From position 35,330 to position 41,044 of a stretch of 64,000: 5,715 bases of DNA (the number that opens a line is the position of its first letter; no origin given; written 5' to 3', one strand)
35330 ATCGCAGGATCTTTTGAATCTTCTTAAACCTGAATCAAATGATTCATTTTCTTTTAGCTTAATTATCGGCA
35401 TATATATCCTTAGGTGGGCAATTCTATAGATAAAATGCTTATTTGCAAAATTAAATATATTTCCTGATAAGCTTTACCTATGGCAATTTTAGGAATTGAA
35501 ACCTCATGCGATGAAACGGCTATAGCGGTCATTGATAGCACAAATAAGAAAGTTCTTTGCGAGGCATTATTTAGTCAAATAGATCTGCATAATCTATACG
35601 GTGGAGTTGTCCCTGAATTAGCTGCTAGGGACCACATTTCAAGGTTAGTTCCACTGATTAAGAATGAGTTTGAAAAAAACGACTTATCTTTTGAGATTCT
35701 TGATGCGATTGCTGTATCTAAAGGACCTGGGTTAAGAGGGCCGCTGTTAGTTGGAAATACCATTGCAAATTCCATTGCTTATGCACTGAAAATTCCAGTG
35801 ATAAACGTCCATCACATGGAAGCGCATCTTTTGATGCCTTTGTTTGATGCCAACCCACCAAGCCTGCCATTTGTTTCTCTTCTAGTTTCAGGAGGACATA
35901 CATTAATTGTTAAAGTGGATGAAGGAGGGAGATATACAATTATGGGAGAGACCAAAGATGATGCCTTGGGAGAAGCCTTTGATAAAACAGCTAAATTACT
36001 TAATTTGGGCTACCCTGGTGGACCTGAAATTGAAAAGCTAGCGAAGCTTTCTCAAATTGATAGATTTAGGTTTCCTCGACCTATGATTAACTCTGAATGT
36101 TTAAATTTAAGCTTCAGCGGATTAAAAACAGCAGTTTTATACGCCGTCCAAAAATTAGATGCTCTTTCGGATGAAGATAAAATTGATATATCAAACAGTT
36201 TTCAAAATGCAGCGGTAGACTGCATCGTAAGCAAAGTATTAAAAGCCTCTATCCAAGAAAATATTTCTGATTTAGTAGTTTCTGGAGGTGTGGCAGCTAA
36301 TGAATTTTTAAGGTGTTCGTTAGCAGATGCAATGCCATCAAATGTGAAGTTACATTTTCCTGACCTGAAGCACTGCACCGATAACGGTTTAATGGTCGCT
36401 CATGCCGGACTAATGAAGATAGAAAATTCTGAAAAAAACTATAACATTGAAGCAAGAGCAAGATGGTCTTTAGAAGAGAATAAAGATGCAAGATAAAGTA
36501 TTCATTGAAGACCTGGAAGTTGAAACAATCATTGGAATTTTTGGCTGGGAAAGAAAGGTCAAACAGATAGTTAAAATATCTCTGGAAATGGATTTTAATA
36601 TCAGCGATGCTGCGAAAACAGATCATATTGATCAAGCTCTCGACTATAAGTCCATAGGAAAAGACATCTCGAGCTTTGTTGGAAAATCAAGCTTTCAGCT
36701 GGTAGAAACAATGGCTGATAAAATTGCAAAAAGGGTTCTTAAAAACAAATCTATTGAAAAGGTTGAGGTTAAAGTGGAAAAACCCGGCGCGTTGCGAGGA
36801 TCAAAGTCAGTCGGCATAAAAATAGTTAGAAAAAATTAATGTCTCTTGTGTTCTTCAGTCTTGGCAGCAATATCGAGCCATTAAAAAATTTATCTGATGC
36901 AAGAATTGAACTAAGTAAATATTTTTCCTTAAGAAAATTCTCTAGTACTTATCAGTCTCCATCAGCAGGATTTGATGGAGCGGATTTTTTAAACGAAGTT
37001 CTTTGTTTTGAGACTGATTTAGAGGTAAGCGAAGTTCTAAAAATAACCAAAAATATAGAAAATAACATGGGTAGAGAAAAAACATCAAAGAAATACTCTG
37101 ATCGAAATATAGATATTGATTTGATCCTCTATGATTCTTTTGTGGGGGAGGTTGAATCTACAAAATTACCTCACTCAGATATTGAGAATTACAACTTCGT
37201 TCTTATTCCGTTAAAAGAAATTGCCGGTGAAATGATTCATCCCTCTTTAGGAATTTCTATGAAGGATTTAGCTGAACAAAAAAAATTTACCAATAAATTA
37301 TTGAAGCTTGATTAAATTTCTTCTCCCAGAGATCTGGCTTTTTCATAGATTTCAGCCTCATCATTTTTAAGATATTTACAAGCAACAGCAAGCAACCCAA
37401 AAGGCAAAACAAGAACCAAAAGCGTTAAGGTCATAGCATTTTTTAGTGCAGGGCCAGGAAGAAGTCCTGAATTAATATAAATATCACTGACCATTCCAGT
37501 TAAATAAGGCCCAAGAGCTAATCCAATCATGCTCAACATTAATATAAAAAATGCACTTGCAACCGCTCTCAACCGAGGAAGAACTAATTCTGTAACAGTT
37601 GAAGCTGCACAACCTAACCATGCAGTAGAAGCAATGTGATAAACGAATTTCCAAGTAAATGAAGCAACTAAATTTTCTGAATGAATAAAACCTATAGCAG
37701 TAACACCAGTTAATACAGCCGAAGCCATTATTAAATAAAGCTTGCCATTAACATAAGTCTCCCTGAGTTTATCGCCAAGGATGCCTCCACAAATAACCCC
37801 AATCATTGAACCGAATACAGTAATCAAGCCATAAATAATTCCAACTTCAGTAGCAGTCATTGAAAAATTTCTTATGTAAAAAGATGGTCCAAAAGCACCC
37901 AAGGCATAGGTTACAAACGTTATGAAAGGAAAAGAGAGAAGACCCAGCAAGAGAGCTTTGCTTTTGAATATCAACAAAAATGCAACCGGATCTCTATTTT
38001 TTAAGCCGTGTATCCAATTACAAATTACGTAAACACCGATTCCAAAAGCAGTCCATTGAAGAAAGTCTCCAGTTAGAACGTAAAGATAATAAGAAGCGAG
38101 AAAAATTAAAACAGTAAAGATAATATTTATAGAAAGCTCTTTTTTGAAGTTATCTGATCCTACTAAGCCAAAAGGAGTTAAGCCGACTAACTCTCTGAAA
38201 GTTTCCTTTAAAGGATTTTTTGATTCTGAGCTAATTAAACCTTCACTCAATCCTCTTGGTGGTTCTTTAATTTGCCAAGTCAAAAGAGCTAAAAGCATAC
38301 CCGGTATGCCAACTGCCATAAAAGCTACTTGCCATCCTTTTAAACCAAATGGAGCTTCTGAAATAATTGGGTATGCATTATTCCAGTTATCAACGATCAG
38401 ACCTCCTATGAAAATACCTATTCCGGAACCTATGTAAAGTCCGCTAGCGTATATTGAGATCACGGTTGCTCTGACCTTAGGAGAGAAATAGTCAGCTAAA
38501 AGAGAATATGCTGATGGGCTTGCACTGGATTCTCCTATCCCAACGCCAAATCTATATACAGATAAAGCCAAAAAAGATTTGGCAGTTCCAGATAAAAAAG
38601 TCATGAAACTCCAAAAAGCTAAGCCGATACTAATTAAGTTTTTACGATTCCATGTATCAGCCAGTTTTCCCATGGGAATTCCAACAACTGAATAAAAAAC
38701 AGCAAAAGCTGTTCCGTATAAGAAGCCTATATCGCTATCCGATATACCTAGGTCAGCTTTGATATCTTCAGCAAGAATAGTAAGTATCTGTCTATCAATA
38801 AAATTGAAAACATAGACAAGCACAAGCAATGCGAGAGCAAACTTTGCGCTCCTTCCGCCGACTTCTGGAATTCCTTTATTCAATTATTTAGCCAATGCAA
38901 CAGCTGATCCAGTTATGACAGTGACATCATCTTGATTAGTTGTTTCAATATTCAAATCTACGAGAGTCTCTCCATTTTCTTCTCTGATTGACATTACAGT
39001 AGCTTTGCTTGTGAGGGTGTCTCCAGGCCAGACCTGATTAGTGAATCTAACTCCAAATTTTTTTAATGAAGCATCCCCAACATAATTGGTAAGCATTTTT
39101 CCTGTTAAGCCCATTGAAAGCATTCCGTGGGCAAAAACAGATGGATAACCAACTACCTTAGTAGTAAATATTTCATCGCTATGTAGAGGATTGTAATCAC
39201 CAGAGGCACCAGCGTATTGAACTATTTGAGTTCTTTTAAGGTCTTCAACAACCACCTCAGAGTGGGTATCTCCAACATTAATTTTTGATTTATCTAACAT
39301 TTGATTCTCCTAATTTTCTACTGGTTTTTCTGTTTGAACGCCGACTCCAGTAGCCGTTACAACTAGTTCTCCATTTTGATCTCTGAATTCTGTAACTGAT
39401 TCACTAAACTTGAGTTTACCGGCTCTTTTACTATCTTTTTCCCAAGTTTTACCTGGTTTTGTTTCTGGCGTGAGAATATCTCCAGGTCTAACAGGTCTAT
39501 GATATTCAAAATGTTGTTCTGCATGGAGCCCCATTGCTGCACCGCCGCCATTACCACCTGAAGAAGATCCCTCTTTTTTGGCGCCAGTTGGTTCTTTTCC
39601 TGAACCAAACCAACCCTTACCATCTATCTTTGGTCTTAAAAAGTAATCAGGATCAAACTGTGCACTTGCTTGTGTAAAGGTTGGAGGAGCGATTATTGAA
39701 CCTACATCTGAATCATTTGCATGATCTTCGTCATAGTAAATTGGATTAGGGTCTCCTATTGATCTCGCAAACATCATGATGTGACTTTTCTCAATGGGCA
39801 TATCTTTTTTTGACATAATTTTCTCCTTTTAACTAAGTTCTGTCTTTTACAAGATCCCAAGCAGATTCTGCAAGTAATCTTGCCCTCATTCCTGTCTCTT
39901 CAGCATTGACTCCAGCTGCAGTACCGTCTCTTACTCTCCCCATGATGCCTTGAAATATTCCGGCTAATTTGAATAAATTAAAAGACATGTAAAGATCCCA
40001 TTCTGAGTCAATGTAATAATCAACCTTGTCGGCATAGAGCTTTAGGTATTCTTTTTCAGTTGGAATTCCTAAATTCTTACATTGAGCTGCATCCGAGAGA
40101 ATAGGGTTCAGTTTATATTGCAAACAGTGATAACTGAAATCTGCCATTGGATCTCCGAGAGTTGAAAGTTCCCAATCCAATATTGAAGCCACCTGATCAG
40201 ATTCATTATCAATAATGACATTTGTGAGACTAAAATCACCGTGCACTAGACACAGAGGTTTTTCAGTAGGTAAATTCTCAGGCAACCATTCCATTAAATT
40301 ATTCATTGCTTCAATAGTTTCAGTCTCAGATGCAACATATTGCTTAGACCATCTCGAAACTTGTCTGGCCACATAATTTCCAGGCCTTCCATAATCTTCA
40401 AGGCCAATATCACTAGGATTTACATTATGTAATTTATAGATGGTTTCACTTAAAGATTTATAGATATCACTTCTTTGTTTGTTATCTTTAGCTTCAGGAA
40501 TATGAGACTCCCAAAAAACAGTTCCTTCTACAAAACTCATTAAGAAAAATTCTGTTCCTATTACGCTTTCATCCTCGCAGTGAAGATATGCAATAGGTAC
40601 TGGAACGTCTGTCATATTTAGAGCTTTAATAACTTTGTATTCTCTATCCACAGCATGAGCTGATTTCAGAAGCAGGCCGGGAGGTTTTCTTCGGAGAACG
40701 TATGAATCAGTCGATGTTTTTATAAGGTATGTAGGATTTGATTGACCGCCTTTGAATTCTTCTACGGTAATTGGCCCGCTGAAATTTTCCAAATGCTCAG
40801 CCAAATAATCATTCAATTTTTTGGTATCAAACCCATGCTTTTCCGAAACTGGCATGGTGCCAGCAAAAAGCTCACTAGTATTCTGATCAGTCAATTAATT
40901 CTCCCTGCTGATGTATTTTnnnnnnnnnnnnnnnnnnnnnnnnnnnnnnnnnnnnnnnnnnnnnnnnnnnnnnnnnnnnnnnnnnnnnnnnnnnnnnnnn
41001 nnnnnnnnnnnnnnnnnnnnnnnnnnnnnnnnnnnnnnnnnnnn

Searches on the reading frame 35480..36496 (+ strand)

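Call 30: search_protein_families(library=pfam, proteins=[window:35480-36496:+])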
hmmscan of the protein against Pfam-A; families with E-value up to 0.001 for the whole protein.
window:35480-36496:+ (338 aa): 2 families
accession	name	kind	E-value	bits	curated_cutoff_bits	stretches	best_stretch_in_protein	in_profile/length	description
PF00814.31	TsaD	-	1.9e-84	284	24.8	1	24-307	1-263/264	tRNA N6-adenosine threonylcarbamoyltransferase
PF22521.2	HypF_C_2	-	5.4e-06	26.8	27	1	227-304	159-237/241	Carbamoyltransferase, Kae1-like Domain, second subdomain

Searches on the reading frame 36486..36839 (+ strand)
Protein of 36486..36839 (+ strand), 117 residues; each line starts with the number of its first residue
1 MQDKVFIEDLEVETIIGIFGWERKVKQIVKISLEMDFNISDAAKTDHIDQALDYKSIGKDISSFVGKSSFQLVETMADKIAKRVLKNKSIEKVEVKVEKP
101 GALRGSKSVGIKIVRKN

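Call 30: search_protein_families(library=pfam, proteins=[window:36486-36839:+])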
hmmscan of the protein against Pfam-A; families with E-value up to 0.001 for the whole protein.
window:36486-36839:+ (117 aa): 1 family
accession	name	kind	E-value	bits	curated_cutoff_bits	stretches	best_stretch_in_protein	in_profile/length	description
PF02152.23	FolB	-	9e-32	110.4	31.8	1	5-113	1-112/113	Dihydroneopterin aldolase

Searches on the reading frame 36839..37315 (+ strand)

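Call 30: search_protein_families(library=pfam, proteins=[window:36839-37315:+])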
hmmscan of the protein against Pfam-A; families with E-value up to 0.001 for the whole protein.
window:36839-37315:+ (158 aa): 1 family
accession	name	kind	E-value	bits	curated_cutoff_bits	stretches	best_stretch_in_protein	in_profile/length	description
PF01288.25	HPPK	-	8.9e-29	100.7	25.7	1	6-129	2-115/116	7,8-dihydro-6-hydroxymethylpterin-pyrophosphokinase (HPPK)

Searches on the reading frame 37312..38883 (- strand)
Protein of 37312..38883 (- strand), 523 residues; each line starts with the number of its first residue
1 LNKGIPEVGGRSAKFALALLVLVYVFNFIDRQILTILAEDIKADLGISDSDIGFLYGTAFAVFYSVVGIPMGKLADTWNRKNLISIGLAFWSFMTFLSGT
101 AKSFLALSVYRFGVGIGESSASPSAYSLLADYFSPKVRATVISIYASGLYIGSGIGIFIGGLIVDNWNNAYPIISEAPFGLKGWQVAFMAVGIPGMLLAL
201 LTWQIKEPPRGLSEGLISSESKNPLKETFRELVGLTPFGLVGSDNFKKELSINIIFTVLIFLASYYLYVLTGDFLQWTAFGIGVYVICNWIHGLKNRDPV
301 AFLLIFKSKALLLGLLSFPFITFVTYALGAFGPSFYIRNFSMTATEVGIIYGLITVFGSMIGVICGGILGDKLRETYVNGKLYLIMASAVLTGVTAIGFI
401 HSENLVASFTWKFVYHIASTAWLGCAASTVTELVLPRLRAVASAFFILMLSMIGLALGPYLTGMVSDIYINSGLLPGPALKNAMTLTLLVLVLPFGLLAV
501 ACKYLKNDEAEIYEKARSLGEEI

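Call 30: search_protein_families(library=pfam, proteins=[window:37312-38883:-])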
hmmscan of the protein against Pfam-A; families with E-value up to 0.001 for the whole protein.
window:37312-38883:- (523 aa): 2 families
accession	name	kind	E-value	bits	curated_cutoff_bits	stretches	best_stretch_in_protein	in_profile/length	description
PF07690.21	MFS_1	-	3.9e-39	135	33.4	1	20-459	1-347/347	Major Facilitator Superfamily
PF03137.26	OATP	-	0.00024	20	25.8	0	301-392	285-376/545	Organic Anion Transporter Polypeptide (OATP) family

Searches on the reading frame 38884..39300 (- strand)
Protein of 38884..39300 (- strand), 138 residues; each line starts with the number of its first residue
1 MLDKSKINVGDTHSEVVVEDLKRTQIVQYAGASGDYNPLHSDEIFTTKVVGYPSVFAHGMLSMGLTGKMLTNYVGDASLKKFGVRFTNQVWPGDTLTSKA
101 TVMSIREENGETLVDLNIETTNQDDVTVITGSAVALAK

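Call 30: search_protein_families(library=pfam, proteins=[window:38884-39300:-])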
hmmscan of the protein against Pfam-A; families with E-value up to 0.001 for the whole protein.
window:38884-39300:- (138 aa): 2 families
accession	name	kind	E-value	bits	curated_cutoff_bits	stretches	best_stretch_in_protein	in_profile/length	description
PF01575.25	MaoC_dehydratas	-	1.2e-20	73.8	27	1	21-118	18-117/123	MaoC like domain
PF13452.11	FAS1_DH_region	-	1.4e-07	32.2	22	1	14-130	7-131/132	FAS1-like, dehydratase domain region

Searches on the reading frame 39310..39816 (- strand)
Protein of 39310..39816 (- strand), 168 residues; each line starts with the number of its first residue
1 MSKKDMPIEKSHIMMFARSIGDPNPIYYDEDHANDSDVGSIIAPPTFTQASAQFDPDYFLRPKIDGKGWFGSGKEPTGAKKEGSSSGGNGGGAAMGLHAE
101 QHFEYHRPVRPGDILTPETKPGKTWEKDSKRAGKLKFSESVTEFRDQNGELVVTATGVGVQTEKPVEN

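Call 30: search_protein_families(library=pfam, proteins=[window:39310-39816:-])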
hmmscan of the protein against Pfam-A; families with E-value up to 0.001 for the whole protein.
window:39310-39816:- (168 aa): 2 families
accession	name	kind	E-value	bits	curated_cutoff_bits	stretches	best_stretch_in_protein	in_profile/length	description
PF13452.11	FAS1_DH_region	-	6.3e-22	78.6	22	1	3-154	9-131/132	FAS1-like, dehydratase domain region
PF01575.25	MaoC_dehydratas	-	2.9e-06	27.3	27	1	3-51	13-61/123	MaoC like domain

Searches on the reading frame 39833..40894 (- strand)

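Call 30: search_protein_families(library=pfam, proteins=[window:39833-40894:-])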
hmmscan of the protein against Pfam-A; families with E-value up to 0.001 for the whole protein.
window:39833-40894:- (353 aa): 3 families
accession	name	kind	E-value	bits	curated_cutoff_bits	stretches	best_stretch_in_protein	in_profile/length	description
PF01636.29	APH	-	3.6e-51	174.7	23.2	1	43-257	1-210/239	Phosphotransferase enzyme family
PF01633.27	Choline_kinase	-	5.4e-05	23.1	29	1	143-263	112-210/300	Choline/ethanolamine kinase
PF02958.26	EcKL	-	0.00098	19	22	0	174-255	177-259/294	Ecdysteroid kinase-like family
